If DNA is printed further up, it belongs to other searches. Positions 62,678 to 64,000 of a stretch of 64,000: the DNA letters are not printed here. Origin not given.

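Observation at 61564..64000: OlsF-like aminolipid synthase followed by an MprF-type flippase-like membrane protein and a coupled micro-protein, next to the pst operon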

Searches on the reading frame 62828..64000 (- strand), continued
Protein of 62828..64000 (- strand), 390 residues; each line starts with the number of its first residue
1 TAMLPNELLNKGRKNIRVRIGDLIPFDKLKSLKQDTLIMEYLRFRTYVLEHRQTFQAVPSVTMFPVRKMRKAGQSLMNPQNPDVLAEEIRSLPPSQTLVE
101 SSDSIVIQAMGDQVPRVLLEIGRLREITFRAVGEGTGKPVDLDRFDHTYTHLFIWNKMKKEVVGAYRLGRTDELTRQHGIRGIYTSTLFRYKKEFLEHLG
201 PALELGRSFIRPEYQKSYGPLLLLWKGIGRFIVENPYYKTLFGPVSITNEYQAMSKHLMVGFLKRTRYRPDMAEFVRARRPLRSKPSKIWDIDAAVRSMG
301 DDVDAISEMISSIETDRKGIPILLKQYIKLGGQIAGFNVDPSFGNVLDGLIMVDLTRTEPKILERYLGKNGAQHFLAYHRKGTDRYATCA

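Call 23: find_related_loci(query=A1, collection=genome_contigs, flank=7000)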
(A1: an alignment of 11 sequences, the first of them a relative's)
Query A1 (616 aa) in genome_contigs; peptide patterns used: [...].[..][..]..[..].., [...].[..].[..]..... (x = any residue, [..] = any of these).
556 stretches matched a pattern; 347 encode a relative of the query (tblastn E <= 1e-3); the best 80 are kept; 80 distinct loci.
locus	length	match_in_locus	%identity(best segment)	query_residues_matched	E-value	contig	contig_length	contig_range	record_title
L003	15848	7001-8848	89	1-616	0e+0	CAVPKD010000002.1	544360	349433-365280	MAG: Nitrospirota bacterium isolate MFD10007.bin.2.19 genome assembly, contig: contig_16653, whole genome shotgun sequen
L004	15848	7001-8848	90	1-616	0e+0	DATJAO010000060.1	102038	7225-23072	MAG TPA_asm: Nitrospirota bacterium isolate SMAG_U15329 k141_3049536, whole genome shotgun sequence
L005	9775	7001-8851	77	1-616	0e+0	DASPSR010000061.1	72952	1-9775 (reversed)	MAG TPA_asm: Nitrospirota bacterium isolate SMAG_U12256 k141_704344, whole genome shotgun sequence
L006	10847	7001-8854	76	1-616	0e+0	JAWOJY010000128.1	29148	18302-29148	MAG: Nitrospirota bacterium isolate bin_109_1 c_000018613176, whole genome shotgun sequence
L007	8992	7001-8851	71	1-616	0e+0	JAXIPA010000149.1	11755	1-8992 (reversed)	MAG: Nitrospirota bacterium isolate Fractures_MAG_07 c_000000101909, whole genome shotgun sequence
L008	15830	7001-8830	70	8-616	0e+0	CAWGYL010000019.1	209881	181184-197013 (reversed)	MAG: Nitrospirota bacterium isolate MFD01716.bin.1.191 genome assembly, contig: contig_88971, whole genome shotgun seque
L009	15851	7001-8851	69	1-616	0e+0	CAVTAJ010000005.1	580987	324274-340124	MAG: Nitrospirota bacterium isolate MFD04651.bin.2.58 genome assembly, contig: contig_1353, whole genome shotgun sequenc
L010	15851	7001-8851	69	1-616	0e+0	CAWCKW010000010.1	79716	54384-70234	MAG: Nitrospirota bacterium isolate MFD01872.bin.2.231 genome assembly, contig: contig_196373, whole genome shotgun sequ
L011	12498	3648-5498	68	1-616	0e+0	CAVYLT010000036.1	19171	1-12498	MAG: Nitrospirota bacterium isolate MFD01299.bin.2.211 genome assembly, contig: contig_142897, whole genome shotgun sequ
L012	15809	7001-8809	71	1-606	0e+0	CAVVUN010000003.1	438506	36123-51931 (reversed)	MAG: Nitrospirota bacterium isolate MFD03899.bin.2.182 genome assembly, contig: contig_12171, whole genome shotgun seque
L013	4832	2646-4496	67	1-616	0e+0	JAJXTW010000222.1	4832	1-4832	MAG: Nitrospirae bacterium isolate BP4.bin67 NODE_28017_length_4832_cov_1.221892, whole genome shotgun sequence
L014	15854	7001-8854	69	1-616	0e+0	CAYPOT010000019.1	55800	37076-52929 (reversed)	MAG TPA_asm: uncultured Nitrospiraceae bacterium isolate ERP113451_co1_289 genome assembly, contig: NODE_432_length_5580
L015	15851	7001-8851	66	1-616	0e+0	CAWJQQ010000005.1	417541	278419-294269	MAG: Nitrospirota bacterium isolate MFD03044.bin.1.139 genome assembly, contig: contig_36597, whole genome shotgun seque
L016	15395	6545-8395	66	1-616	0e+0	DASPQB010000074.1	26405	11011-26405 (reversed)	MAG TPA_asm: Nitrospirota bacterium isolate SMAG_U12188 k141_2735417, whole genome shotgun sequence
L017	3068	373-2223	66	1-616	0e+0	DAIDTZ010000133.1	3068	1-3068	MAG TPA_asm: Nitrospirae bacterium isolate clean5362 k141_301511, whole genome shotgun sequence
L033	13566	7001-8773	49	8-606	0e+0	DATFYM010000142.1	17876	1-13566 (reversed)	MAG TPA_asm: Terriglobia bacterium isolate SMAG_U9543 k141_567849, whole genome shotgun sequence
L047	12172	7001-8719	46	29-606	1e-172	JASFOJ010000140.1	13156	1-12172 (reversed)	MAG: Gammaproteobacteria bacterium isolate D0819M02metaG_Bin_688 D0819M02metaG_FD_scaffold_1264_c1, whole genome shotgun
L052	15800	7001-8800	44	11-615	1e-168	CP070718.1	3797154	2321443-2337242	MAG: Phycisphaerales bacterium isolate bin470 chromosome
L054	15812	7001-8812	43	10-605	2e-168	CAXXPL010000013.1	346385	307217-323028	MAG: Desulfovibrionaceae bacterium isolate 84865aa8-a4c1-4c50-8433-f34330bbf6a4 genome assembly, contig: contig_13, whol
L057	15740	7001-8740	44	17-601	4e-167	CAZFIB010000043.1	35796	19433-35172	MAG TPA_asm: uncultured Thermodesulfobacteriota bacterium isolate SRP141376_co4_291 genome assembly, contig: NODE_2090_l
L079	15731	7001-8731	44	33-605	4e-156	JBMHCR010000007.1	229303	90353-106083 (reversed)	MAG: Lentimonas sp. isolate xHP1_bin.575 c_000000000007, whole genome shotgun sequence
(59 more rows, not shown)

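Call 54: search_protein_families(library=pfam, proteins=[L057:4837-6669:-, L057:3789-4544:-, L057:2344-3792:-, L057:8837-9919:+, L057:10733-11200:-, L057:11789-12835:-, L002:8616-9860:+, L002:7797-8489:+, L002:7264-7605:+, L002:5822-7111:+], max_evalue=0.001)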
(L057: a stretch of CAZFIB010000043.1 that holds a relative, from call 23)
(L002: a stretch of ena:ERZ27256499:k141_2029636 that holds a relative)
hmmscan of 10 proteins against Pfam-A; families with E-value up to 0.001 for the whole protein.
L057:4837-6669:- (610 aa): 1 family
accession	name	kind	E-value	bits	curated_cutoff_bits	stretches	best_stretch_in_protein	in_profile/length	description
PF13439.12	Glyco_transf_4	-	1.9e-05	25.2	28.5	1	459-586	37-161/170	Glycosyltransferase Family 4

L057:3789-4544:- (251 aa): 1 family
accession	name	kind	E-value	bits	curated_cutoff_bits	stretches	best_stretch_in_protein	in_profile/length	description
PF11932.13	DUF3450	-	3.7e-69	233.1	32.6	1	12-247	4-240/241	Protein of unknown function (DUF3450)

L057:2344-3792:- (482 aa): 1 family
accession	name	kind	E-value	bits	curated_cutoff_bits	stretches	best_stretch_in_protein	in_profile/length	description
PF01618.21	MotA_ExbB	-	1.4e-32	112.5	22.9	1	344-462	5-126/127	MotA/TolQ/ExbB proton channel family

L057:8837-9919:+ (360 aa): 1 family
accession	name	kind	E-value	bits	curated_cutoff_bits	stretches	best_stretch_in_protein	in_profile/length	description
PF03706.18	LPG_synthase_TM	-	2.2e-25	90.2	33.4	1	45-332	22-302/302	Lysylphosphatidylglycerol synthase TM region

L057:10733-11200:- (155 aa): 1 family
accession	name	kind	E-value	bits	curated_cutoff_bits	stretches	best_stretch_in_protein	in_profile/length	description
PF01934.22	HepT-like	-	2.2e-24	85.9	23.5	1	33-143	5-120/120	Ribonuclease HepT-like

L057:11789-12835:- (348 aa): 1 family
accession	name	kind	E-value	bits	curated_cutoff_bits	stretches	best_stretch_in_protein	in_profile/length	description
PF13528.12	Glyco_trans_1_3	-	3.2e-39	135.4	25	1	1-301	1-319/322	Glycosyl transferase family 1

L002:8616-9860:+ (414 aa): 4 families
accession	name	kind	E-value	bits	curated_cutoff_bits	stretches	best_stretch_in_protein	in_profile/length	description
PF13506.12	Glyco_transf_21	-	4.1e-46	157.1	21.7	1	105-277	2-173/174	Glycosyl transferase family 21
PF13632.12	Glyco_trans_2_3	-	5.2e-14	53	27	1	137-318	1-189/198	Glycosyl transferase family group 2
PF13641.12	Glyco_tranf_2_3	-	1.2e-13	52.1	27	1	68-277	20-228/230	Glycosyltransferase like family 2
PF00535.33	Glycos_transf_2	-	3.1e-05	24.4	23.3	1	67-223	16-167/168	Glycosyl transferase family 2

L002:7797-8489:+ (230 aa): 1 family
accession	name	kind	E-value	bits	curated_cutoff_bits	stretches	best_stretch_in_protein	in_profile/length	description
PF02811.25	PHP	-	4.5e-09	37.3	26.4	1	5-108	1-79/164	PHP domain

L002:7264-7605:+ (113 aa): 0 families

L002:5822-7111:+ (429 aa): 3 families
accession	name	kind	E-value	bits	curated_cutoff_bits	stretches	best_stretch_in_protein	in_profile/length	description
PF00232.24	Glyco_hydro_1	-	4.5e-87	292.8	22.6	1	16-425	2-450/453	Glycosyl hydrolase family 1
PF00150.24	Cellulase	-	1.5e-05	25.1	23.5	0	65-166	26-130/272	Cellulase (glycosyl hydrolase family 5)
PF02449.21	Glyco_hydro_42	-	5.3e-05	23.2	21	1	60-133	10-81/376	Beta-galactosidase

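Call 55: search_protein_families(library=ncbifam, proteins=[L002:8616-9860:+, L002:7797-8489:+, L002:7264-7605:+, L002:5822-7111:+, L002:5303-5728:+], max_evalue=0.001)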
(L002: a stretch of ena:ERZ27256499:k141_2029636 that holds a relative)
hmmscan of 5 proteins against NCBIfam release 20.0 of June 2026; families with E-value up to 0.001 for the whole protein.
L002:8616-9860:+ (414 aa): 4 families
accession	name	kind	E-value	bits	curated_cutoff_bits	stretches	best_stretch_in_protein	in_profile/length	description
TIGR03472.1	HpnI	equivalog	7.8e-75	252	310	1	35-391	32-371/373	bacteriohopanetetrol glucosamine biosynthesis glycosyltransferase HpnI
TIGR03469.1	HpnB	hypoth_equivalog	1.1e-09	37.9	379.25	1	36-253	31-256/386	hopene-associated glycosyltransferase HpnB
TIGR03937.1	PgaC_IcaA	equivalog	6.8e-07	28.6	422.3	1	18-289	14-274/407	poly-beta-1,6-N-acetyl-D-glucosamine synthase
TIGR03111.1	glyc2_xrt_Gpos1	hypoth_equivalog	1e-05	24.5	363.95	1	13-167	15-165/439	TIGR03111 family XrtG-associated glycosyltransferase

L002:7797-8489:+ (230 aa): 9 families
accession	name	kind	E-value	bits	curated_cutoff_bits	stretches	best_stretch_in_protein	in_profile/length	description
NF038032.1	CehA_McbA_metalo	domain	1.6e-14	54.1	80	1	4-206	5-166/315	CehA/McbA family metallohydrolase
NF041577.1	nside_bi_sphtase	equivalog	3.2e-07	29.8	400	1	1-53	1-54/276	3',5'-nucleoside bisphosphate phosphatase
NF047791.1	RNaseRnm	equivalog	9e-07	28.4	375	1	2-40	1-39/275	RNase RNM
NF045780.1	TrlF_fam_ATP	equivalog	2.9e-06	26.3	350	1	4-107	8-95/944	TrlF family AAA-like ATPase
NF041661.1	Cycl_ph_dihydrol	equivalog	5.6e-06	25.9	500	0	5-60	1-57/259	phosphoribosyl 1,2-cyclic phosphate 1,2-diphosphodiesterase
NF006375.0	PRK08609.1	equivalog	2.9e-05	22.8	426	1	4-40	337-373/571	DNA polymerase/3'-5' exonuclease PolX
NF004981.0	PRK06361.1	equivalog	3.2e-05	23.4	117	1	4-40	2-38/217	histidinol phosphate phosphatase domain-containing protein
TIGR01856.1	hisJ_fam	subfamily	0.00011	22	90.2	1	4-94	1-86/252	histidinol-phosphatase HisJ family protein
NF006251.0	PRK08392.1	equivalog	0.00025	20.6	212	0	4-40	2-38/216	hypothetical protein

L002:7264-7605:+ (113 aa): 0 families

L002:5822-7111:+ (429 aa): 8 families
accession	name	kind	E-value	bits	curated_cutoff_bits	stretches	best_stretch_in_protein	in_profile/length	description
TIGR03356.1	BGL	equivalog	2.1e-86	290.5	478.5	1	19-419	1-427/427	GH1 family beta-glucosidase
NF010036.0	PRK13511.1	subfamily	4.5e-60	203.6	610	2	17-257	3-253/469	6-phospho-beta-galactosidase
NF041004.1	Beta_gal_BgaS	equivalog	2.7e-51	174.6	475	1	94-411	124-451/479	beta-galactosidase BgaS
TIGR01233.1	lacG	equivalog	4.1e-48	164.4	561.2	2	17-254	2-248/472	6-phospho-beta-galactosidase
NF007158.0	PRK09593.1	subfamily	5.5e-27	94.6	639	2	57-173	70-190/478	6-phospho-beta-glucosidase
NF007356.0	PRK09852.1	subfamily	4e-26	91.7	623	1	56-404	67-442/474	6-phospho-beta-glucosidase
NF007154.0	PRK09589.1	subfamily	2e-24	86.2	624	2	57-165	64-176/476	6-phospho-beta-glucosidase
NF011589.0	PRK15014.1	subfamily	3e-24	86.1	686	2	56-165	65-178/477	6-phospho-beta-glucosidase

L002:5303-5728:+ (141 aa): 1 family
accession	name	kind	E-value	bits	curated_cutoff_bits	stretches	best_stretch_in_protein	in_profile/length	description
NF002763.0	PRK02833.1-1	equivalog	3.8e-06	26.7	138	1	3-118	10-124/143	phosphate-starvation-inducible protein PsiE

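Call 60: search_protein_families(library=ncbifam, proteins=[L054:6896-8851:+, L047:6905-8743:+, L033:6971-8791:+, L052:6851-8797:+, L057:6935-8824:+, L079:6920-8761:+], max_evalue=1e-10)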
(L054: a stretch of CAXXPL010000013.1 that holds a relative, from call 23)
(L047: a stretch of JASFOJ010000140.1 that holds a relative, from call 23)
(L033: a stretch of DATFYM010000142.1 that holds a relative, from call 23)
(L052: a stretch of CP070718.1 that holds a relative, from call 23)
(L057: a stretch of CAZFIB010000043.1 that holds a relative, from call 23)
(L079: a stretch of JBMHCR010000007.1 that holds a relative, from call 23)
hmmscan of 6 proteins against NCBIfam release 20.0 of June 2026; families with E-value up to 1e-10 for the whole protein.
L054:6896-8851:+ (651 aa): 5 families
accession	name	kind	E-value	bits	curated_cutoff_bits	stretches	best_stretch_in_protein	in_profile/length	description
NF052615.1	orn_lipid_OlsF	equivalog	1.3e-119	400.3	620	1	61-627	32-569/570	bifunctional ornithine lipid synthase OlsF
NF053696.1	GlyAclTfGlsBBct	equivalog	3e-37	128.4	300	1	363-614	27-288/303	glycine N(alpha)-acyltransferase GlsB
NF053697.1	LyGlyAclTfGlsABct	equivalog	8.6e-26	90.7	260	1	66-298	34-265/267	lyso-glycine lipid O-acyltransferase GlsA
NF052554.1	OrAlActfOlsBRHOCB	equivalog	8e-14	52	350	1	402-627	48-254/256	L-ornithine N(alpha)-acyltransferase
NF052555.1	OrAlActfOlsBBRUA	equivalog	4.7e-13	49.3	320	1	389-622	50-266/278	l-ornithine N(alpha)-acyltransferase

L047:6905-8743:+ (612 aa): 4 families
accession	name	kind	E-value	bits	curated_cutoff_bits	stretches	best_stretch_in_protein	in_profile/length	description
NF052615.1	orn_lipid_OlsF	equivalog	2.6e-129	432.4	620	1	33-592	26-569/570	bifunctional ornithine lipid synthase OlsF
NF053696.1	GlyAclTfGlsBBct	equivalog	2.1e-41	142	300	1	303-588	2-297/303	glycine N(alpha)-acyltransferase GlsB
NF053697.1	LyGlyAclTfGlsABct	equivalog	6.3e-28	97.7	260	1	59-278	48-267/267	lyso-glycine lipid O-acyltransferase GlsA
NF052554.1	OrAlActfOlsBRHOCB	equivalog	1.5e-11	44.6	350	0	366-592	46-254/256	L-ornithine N(alpha)-acyltransferase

L033:6971-8791:+ (606 aa): 5 families
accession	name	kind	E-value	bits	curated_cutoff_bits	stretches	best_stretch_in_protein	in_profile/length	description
NF052615.1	orn_lipid_OlsF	equivalog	2.9e-121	405.8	620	1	30-588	24-569/570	bifunctional ornithine lipid synthase OlsF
NF053696.1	GlyAclTfGlsBBct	equivalog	1.4e-40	139.3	300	1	335-588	34-301/303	glycine N(alpha)-acyltransferase GlsB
NF053697.1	LyGlyAclTfGlsABct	equivalog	5.8e-25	88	260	1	30-276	21-266/267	lyso-glycine lipid O-acyltransferase GlsA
NF052554.1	OrAlActfOlsBRHOCB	equivalog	3.6e-16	59.7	350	1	365-588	46-254/256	L-ornithine N(alpha)-acyltransferase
NF052555.1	OrAlActfOlsBBRUA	equivalog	3e-11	43.3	320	0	359-591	55-273/278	l-ornithine N(alpha)-acyltransferase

L052:6851-8797:+ (648 aa): 5 families
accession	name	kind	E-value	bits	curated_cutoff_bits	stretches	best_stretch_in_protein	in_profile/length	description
NF052615.1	orn_lipid_OlsF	equivalog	3.1e-119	399.1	620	1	67-628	24-569/570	bifunctional ornithine lipid synthase OlsF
NF053696.1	GlyAclTfGlsBBct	equivalog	5.6e-41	140.6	300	1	363-618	25-291/303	glycine N(alpha)-acyltransferase GlsB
NF053697.1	LyGlyAclTfGlsABct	equivalog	2.3e-20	72.9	260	1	73-312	27-265/267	lyso-glycine lipid O-acyltransferase GlsA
NF052554.1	OrAlActfOlsBRHOCB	equivalog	7.2e-14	52.2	350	1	403-627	47-253/256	L-ornithine N(alpha)-acyltransferase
NF052555.1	OrAlActfOlsBBRUA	equivalog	5e-11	42.6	320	0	392-627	51-270/278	l-ornithine N(alpha)-acyltransferase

L057:6935-8824:+ (629 aa): 4 families
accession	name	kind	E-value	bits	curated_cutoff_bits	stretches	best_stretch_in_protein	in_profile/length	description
NF052615.1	orn_lipid_OlsF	equivalog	1.1e-119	400.6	620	1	31-594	22-569/570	bifunctional ornithine lipid synthase OlsF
NF053696.1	GlyAclTfGlsBBct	equivalog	2.7e-39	135.1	300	1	309-592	3-299/303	glycine N(alpha)-acyltransferase GlsB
NF053697.1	LyGlyAclTfGlsABct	equivalog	3.2e-33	115.1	260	1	39-279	27-265/267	lyso-glycine lipid O-acyltransferase GlsA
NF052554.1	OrAlActfOlsBRHOCB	equivalog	8e-14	52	350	1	372-592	47-252/256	L-ornithine N(alpha)-acyltransferase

L079:6920-8761:+ (613 aa): 3 families
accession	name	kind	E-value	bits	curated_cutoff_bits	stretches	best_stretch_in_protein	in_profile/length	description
NF052615.1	orn_lipid_OlsF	equivalog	8.9e-120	400.9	620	1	56-592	53-569/570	bifunctional ornithine lipid synthase OlsF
NF053696.1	GlyAclTfGlsBBct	equivalog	1.6e-37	129.3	300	1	327-584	27-293/303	glycine N(alpha)-acyltransferase GlsB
NF053697.1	LyGlyAclTfGlsABct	equivalog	3.4e-25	88.7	260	1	55-273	49-267/267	lyso-glycine lipid O-acyltransferase GlsA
